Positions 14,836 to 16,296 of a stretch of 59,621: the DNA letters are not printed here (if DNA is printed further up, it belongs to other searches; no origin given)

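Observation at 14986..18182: Serotype-conversion-like pair: AT-rich Wzy-like membrane protein next to a beta-helix tailspike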

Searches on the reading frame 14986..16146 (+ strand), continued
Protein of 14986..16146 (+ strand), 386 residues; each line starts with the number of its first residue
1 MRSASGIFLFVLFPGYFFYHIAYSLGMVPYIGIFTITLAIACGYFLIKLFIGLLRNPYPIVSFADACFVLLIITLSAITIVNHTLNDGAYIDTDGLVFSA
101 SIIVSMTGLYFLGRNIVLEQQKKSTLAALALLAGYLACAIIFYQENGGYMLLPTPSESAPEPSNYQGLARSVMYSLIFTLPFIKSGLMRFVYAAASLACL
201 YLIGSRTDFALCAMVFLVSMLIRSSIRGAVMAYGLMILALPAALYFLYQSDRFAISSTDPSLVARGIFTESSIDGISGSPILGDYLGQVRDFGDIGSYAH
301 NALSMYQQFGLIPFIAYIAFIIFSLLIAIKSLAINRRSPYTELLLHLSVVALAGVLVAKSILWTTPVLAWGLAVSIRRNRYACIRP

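Call 35: find_related_loci(query=A2, collection=genome_contigs, flank=8000)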
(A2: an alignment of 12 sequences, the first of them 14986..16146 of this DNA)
Query A2 (386 aa) in genome_contigs; peptide patterns used: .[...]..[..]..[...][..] (x = any residue, [..] = any of these).
42 stretches matched a pattern; 30 encode a relative of the query (tblastn E <= 1e-3); 30 distinct loci.
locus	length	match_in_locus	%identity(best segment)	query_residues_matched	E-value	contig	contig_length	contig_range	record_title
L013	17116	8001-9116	29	4-371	5e-27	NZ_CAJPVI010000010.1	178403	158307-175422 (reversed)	Cupriavidus numazuensis strain LMG 26411 isolate LMG 26411, whole genome shotgun sequence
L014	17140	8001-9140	27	12-386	5e-26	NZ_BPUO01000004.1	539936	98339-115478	Cupriavidus pauculus strain 19C6 sequence04, whole genome shotgun sequence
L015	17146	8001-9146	27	12-386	3e-25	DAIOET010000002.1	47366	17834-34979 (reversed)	MAG TPA_asm: Cupriavidus sp. isolate CTOTU9896 NODE_155_length_47366_cov_11.069899, whole genome shotgun sequence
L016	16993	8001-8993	30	10-338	5e-23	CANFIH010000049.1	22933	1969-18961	MAG: Burkholderiales bacterium isolate Jr-11may16-126 genome assembly, contig: Jr-11may16-C3497, whole genome shotgun se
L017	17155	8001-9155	27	6-386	2e-20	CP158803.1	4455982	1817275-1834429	Ralstonia pickettii strain RAL3 chromosome 1, complete sequence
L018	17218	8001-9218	26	2-380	2e-20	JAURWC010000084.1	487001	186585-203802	MAG: Hyphomicrobiaceae bacterium isolate E1_metabat.bin.33_sub E1_k141_98396, whole genome shotgun sequence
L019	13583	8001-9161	27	4-386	2e-20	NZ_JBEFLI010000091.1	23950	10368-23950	Cupriavidus necator strain EM36 NODE_91_length_23950_cov_19.1328, whole genome shotgun sequence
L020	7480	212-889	32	161-380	2e-20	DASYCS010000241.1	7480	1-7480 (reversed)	MAG TPA_asm: Mesorhizobium sp. isolate SMAG_U4939 k141_2958293, whole genome shotgun sequence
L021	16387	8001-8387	40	252-379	6e-20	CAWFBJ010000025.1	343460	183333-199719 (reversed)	MAG: uncultured Alphaproteobacteria bacterium isolate MFD09267.bin.1.290 genome assembly, contig: contig_5983, whole gen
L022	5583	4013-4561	30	200-372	1e-16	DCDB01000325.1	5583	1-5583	MAG TPA_asm: Lachnospiraceae bacterium UBA1066 UBA1066_contig_47387, whole genome shotgun sequence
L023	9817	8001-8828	29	65-342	6e-16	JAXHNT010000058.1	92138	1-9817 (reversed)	MAG: Ideonella sp. isolate Salar_de_Ascotan_water_MAG_AWA1 contig_16819_polypolish, whole genome shotgun sequence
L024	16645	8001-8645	30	97-310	2e-15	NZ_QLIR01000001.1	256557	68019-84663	Fastidiosibacter lacustris strain NBRC 112274 ZB100000, whole genome shotgun sequence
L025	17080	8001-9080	25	18-376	5e-15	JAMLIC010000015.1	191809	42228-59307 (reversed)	MAG: Planctomycetota bacterium isolate ACE_NR_PLAN1 ACE_NR_PLAN1_15, whole genome shotgun sequence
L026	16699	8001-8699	25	157-375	5e-14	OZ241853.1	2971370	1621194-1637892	MAG: Gammaproteobacteria bacterium isolate 9f978ea2-b772-4466-b0fc-4a38a3b03b23 genome assembly, chromosome: 1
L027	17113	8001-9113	29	76-372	5e-13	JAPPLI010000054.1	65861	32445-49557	MAG: Gammaproteobacteria bacterium isolate RHO3_bin_19 NODE_1000_length_65861_cov_53.525545, whole genome shotgun sequen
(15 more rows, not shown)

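Call 37: predict_structure(alignment_id=A2)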
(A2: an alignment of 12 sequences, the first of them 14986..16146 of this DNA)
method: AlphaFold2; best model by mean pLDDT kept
length: 386 residues; sequences in the alignment: 12
mean_pLDDT: 78.5   pTM: 0.82
mean pLDDT of the five models: 78.5, 77.4, 75.8, 75.8, 75.3
residues with pLDDT >= 90: 90; 70-90: 202; 50-70: 77; < 50: 17
segments of 3 or more residues with pLDDT < 50: 157-159, 296-299, 382-386
pLDDT, mean of each block of 10 residues (from residue 1): 82 90 85 86 90 73 84 92 72 78 91 85 78 89 79 60 69 91 85 89 83 86 63 57 55 52 66 81 74 52 82 92 91 84 93 80 87 83 39
secondary structure, 60 per line:
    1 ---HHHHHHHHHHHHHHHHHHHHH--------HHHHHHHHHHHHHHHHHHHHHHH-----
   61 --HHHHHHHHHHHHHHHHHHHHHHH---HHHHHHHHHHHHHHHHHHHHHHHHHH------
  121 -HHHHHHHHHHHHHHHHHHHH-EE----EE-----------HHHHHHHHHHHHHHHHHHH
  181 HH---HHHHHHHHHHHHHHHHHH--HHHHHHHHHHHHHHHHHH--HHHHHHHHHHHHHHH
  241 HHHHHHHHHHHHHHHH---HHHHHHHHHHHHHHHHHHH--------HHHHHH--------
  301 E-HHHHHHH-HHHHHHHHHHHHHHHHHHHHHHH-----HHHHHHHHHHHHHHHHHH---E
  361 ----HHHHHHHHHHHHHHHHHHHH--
elements in order: H4-24 H33-55 H63-85 H89-114 H122-141 H162-182 H186-203 H206-223 H226-256 H260-278 H287-292 H303-309 H311-333 H339-356 H365-384
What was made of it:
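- On Wzy_C superfamily (Pfam PF04932; O-antigen polymerase/ligase): AF2 model pTM 0.82 (call 37).
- Fold: AF2 model pLDDT 78.5, pTM 0.82 (call 37).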

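Call 43: fold_search(model_id=the predicted structure, library=pdb)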
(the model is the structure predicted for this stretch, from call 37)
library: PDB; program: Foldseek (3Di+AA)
matches with E <= 10: 166; with E <= 0.001: 0
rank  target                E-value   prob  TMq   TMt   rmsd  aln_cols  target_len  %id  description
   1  7tpg_B                1.5e-03  1.00  0.47  0.45   7.6       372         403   12  Single-Particle Cryo-EM Structure of the WaaL O-antigen ligase in its ligand bound state (released 2022-04-06)
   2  6pl6_A                3.5e-03  1.00  0.38  0.42   8.7       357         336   16  Structural coordination of polymerization and crosslinking by a peptidoglycan synthase complex (released 2020-03-18)
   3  6pl5_A                3.6e-03  1.00  0.39  0.43   8.6       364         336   17  Structural coordination of polymerization and crosslinking by a peptidoglycan synthase complex (released 2020-03-18)
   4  8bh1_A                3.2e-02  1.00  0.43  0.46   8.5       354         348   12  Core divisome complex FtsWIQBL from Pseudomonas aeruginosa (released 2023-04-19)
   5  7zo8_A                7.0e-01  0.09  0.12  0.09  27.8       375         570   11  cryo-EM structure of CGT ABC transporter in nanodisc apo state (released 2022-12-07)
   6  6c26_A                8.7e-01  0.21  0.25  0.17  20.9       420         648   12  The Cryo-EM structure of a eukaryotic oligosaccharyl transferase complex (released 2018-01-31)
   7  6bar                  9.0e-01  0.44  0.33  0.39  11.2       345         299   14  Crystal structure of Thermus thermophilus Rod shape determining protein RodA (Q5SIX3_THET8) (released 2018-03-28)
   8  6raf_B                9.4e-01  0.07  0.13  0.10  27.1       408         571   10  Heterodimeric ABC exporter TmrAB in inward-facing narrow conformation under turnover conditions (released 2019-07-31)
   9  5b58_A                1.2e+00  0.13  0.20  0.22  18.8       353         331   13  Inward-facing conformation of ABC heme importer BhuUV in complex with periplasmic heme binding protein BhuT from Burkh (released 2016-11-23)
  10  7ezc_B                1.2e+00  0.07  0.13  0.13  24.3       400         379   12  Adenosine A2a receptor mutant-I92N (released 2022-04-13)
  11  5mzj                  1.2e+00  0.06  0.12  0.12  30.8       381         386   10  Crystal structure of stabilized A2A adenosine receptor A2AR-StaR2-bRIL in complex with theophylline at 2.0A resolution (released 2017-07-26)
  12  6r1j_J                1.3e+00  0.15  0.17  0.23  29.7       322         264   11  Structure of the soluble AhlC triple head mutant of the tripartite alpha-pore forming toxin, AHL, from Aeromonas hydro (released 2019-07-10)
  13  9jrt_A                1.3e+00  0.07  0.14  0.15  23.6       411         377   14  Structural Insights into Selective Antagonism of TG6-129 and EP2 Prostaglandin Receptor (released 2025-10-22)
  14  7oy2_C                1.3e+00  0.04  0.12  0.10  23.2       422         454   14  High resolution structure of cytochrome bd-II oxidase from E. coli (released 2021-12-15)
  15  7bcw_A                1.4e+00  0.06  0.11  0.09  27.8       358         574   13  Structure of MsbA in Salipro with ADP vanadate (released 2022-01-12)
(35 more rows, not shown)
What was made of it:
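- On Wzy_C superfamily (Pfam PF04932; O-antigen polymerase/ligase): Foldseek's top hits are the same proteins (call 43).
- Foldseek's top hit is 7tpg_B (call 43).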

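Call 45: search_protein_representatives(alignment_id=A2)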
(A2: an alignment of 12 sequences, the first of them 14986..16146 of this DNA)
Query: 12 sequences, 397 profile positions. Proteins with E-value up to 0.001 (for the whole library): 2745; up to 1e-10: 1339; up to 1e-30: 573. The best 150 are listed.
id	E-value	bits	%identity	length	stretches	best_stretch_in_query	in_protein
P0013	1.6e-131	455.6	-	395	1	1-382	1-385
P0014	1.9e-131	455.3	-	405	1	2-388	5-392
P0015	9.1e-130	449.8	-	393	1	1-382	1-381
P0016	3.5e-109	382.0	-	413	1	4-391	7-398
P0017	5.8e-103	361.5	-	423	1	2-384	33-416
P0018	1.1e-100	354.0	-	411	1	7-389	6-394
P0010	2.5e-99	349.5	-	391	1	35-394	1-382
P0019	5.9e-99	348.4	-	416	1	2-384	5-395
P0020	4.0e-97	342.3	-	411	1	4-383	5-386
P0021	2.0e-92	326.9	-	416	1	6-392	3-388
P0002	4.0e-88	312.7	-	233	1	151-384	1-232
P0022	1.3e-86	307.7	-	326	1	79-391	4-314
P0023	1.8e-85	304.0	-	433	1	5-381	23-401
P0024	1.9e-85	303.9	-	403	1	8-385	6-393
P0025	1.8e-84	300.7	-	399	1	6-387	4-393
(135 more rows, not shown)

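Call 68: search_protein_families(library=pfam, proteins=[L013:6169-7899:+, L013:11828-13705:+, L014:4762-6489:+, L014:10237-11829:+, L017:4848-6455:+, L017:10400-11953:+, L018:4111-5709:-, L018:9274-10674:-, L025:2889-4694:-, L025:10406-12052:+], max_evalue=0.0001)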
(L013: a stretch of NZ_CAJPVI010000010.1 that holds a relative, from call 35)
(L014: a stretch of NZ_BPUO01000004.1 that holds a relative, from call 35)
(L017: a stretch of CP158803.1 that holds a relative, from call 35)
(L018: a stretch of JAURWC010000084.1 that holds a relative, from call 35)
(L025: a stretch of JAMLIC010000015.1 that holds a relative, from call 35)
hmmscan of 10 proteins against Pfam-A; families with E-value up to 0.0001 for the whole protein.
L013:6169-7899:+ (576 aa): 1 family
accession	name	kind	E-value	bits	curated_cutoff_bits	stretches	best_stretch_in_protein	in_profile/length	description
PF13440.11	Polysacc_synt_3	-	1e-19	71.3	23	1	138-430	1-290/293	Polysaccharide biosynthesis protein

L013:11828-13705:+ (625 aa): 0 families

L014:4762-6489:+ (575 aa): 1 family
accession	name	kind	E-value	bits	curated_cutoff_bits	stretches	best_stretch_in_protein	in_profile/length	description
PF13440.11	Polysacc_synt_3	-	2.5e-18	66.8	23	1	131-423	1-289/293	Polysaccharide biosynthesis protein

L014:10237-11829:+ (530 aa): 0 families

L017:4848-6455:+ (535 aa): 1 family
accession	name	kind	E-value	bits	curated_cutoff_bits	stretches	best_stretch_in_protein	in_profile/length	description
PF13440.11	Polysacc_synt_3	-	1.3e-14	54.6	23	1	91-383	1-289/293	Polysaccharide biosynthesis protein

L017:10400-11953:+ (517 aa): 0 families

L018:4111-5709:- (532 aa): 1 family
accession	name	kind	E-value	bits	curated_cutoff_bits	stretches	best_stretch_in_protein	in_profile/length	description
PF02321.23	OEP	-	3.1e-52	177.5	22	2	82-271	1-187/187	Outer membrane efflux protein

L018:9274-10674:- (466 aa): 1 family
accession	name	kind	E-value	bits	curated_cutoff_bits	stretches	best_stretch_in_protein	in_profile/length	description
PF23019.1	DUF7033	-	1.2e-31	109.4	27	1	115-201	1-87/90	Family of unknown function (DUF7033)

L025:2889-4694:- (601 aa): 10 families
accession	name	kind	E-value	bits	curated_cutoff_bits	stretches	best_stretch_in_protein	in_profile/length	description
PF01370.27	Epimerase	-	3.4e-60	203.9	20.9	1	288-529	1-240/240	NAD dependent epimerase/dehydratase family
PF16363.11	GDP_Man_Dehyd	-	4.3e-54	184.6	27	1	289-592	1-332/332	GDP-mannose 4,6 dehydratase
PF01073.25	3Beta_HSD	-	2.2e-26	93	22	1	289-508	1-223/280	3-beta hydroxysteroid dehydrogenase/isomerase family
PF04321.23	RmlD_sub_bind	-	3.6e-16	59.5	27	1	286-517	1-200/287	RmlD substrate binding domain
PF02719.21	Polysacc_synt_2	-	7.7e-13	48.7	20.2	1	288-514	1-217/293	Polysaccharide biosynthesis protein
PF13460.12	NAD_binding_10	-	1e-12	48.7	27.2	1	292-442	1-128/184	NAD(P)H-binding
PF05368.20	NmrA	-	2.7e-09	37.5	27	1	287-367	4-78/298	NmrA-like family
PF07993.18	NAD_binding_4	-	2.8e-09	37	20.1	1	290-466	1-209/258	Male sterility protein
PF08659.16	KR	-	3.5e-07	30.7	22.6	1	288-413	3-140/180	KR domain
PF00106.31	adh_short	-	5.1e-06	26.5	26.6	1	288-449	3-164/195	short chain dehydrogenase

L025:10406-12052:+ (548 aa): 2 families
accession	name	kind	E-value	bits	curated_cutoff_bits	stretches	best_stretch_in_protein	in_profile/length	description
PF17836.7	PglD_N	-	3.7e-13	50.3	23.4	1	345-419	2-78/78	PglD N-terminal domain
PF00132.30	Hexapep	-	1.5e-07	31.3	27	0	437-469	2-34/36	Bacterial transferase hexapeptide (six repeats)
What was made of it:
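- On Wzy polymerases of the Wzx/Wzy-dependent pathway: L013, L014 and L017 (Cupriavidus, Ralstonia) have a Polysacc_synt_3 flippase upstream (call 68).
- Cupriavidus and Ralstonia relatives also follow a Wzx gene (call 68).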

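Call 71: find_related_loci(query=A2, collection=viral_contigs, flank=6000)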
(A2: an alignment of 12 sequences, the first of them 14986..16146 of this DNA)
Query A2 (386 aa) in viral_contigs; peptide patterns used: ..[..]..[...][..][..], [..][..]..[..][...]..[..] (x = any residue, [..] = any of these).
32 stretches matched a pattern; 2 encode a relative of the query (tblastn E <= 1e-3); 2 distinct loci.
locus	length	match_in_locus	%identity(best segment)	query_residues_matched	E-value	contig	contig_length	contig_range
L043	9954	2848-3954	38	9-372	6e-68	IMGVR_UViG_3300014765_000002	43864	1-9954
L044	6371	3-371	46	265-386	1e-24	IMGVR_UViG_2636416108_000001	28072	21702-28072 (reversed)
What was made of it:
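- Tried and rejected: The IMG/VR scan yielded only two loci (call 71).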

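Call 74: search_protein_families(library=pfam, proteins=[L043:4070-6520:-, L043:6589-9159:-, L044:530-2983:-, L044:3052-5961:-, L043:2584-2820:+, L043:1-993:-, L043:1671-2006:-, L043:2290-2562:-], max_evalue=0.001)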
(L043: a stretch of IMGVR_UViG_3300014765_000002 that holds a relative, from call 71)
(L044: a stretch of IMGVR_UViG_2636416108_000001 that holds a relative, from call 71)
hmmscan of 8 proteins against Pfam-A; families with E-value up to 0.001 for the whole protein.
L043:4070-6520:- (816 aa): 0 families

L043:6589-9159:- (856 aa): 0 families

L044:530-2983:- (817 aa): 1 family
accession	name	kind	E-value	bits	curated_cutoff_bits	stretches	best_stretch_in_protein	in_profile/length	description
PF03906.20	Phage_T7_tail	-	5.3e-05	23.4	25.2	1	6-163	5-152/157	Phage T7 tail fibre protein, N-terminal domain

L044:3052-5961:- (969 aa): 0 families

L043:2584-2820:+ (78 aa): 0 families

L043:1-993:- (330 aa): 1 family
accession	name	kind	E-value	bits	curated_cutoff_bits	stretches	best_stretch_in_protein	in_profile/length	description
PF02086.21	MethyltransfD12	-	7.6e-19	68.9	22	1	87-297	14-248/253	D12 class N6 adenine-specific DNA methyltransferase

L043:1671-2006:- (111 aa): 0 families

L043:2290-2562:- (90 aa): 0 families

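Call 76: list_cluster_members(proteins=[P0001, P0009])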
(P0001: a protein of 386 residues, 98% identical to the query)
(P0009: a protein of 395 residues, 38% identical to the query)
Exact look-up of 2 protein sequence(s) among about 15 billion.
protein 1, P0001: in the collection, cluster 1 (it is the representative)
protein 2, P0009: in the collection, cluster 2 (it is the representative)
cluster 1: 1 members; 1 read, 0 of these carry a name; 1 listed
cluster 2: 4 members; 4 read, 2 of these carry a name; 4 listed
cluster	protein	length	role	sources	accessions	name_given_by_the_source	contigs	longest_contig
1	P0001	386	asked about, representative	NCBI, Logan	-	-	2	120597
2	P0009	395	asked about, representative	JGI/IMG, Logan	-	-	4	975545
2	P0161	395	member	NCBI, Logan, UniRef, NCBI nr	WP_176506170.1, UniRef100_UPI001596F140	hypothetical protein [Pseudomonas urethralis] | hypothetical protein n=1 Tax=Pseudomonas urethralis TaxID=2740517 RepID=UPI001596F140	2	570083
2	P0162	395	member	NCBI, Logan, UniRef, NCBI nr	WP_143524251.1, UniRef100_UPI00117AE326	hypothetical protein [Pseudomonas sp. 382] | hypothetical protein n=1 Tax=Pseudomonas sp. 382 TaxID=1751969 RepID=UPI00117AE326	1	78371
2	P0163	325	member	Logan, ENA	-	-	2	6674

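Call 77: find_encoding_contigs(protein=P0009, flank=7000, max_places=3)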
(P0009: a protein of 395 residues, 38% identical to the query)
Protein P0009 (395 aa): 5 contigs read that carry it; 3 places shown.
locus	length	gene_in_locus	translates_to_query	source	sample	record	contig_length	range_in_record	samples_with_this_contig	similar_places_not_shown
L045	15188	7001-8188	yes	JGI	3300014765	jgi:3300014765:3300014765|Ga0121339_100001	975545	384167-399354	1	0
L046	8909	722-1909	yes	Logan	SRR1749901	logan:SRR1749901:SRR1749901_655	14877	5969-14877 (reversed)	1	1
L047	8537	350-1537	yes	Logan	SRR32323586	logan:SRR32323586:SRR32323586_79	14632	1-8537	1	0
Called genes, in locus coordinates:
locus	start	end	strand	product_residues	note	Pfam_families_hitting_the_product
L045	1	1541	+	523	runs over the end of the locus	PF03235:GmrSD_N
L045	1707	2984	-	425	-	PF00817:IMS, PF11799:IMS_C, PF13438:DUF4113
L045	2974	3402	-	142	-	PF00717:Peptidase_S24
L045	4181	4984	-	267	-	PF02086:MethyltransfD12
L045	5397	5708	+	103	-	-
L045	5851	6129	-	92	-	-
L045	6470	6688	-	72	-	-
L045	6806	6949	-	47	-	-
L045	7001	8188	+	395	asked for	-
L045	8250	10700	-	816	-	-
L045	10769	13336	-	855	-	-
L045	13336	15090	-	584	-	-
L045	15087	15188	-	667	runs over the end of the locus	-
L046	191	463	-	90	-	-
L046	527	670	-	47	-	-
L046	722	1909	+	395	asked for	-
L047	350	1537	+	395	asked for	-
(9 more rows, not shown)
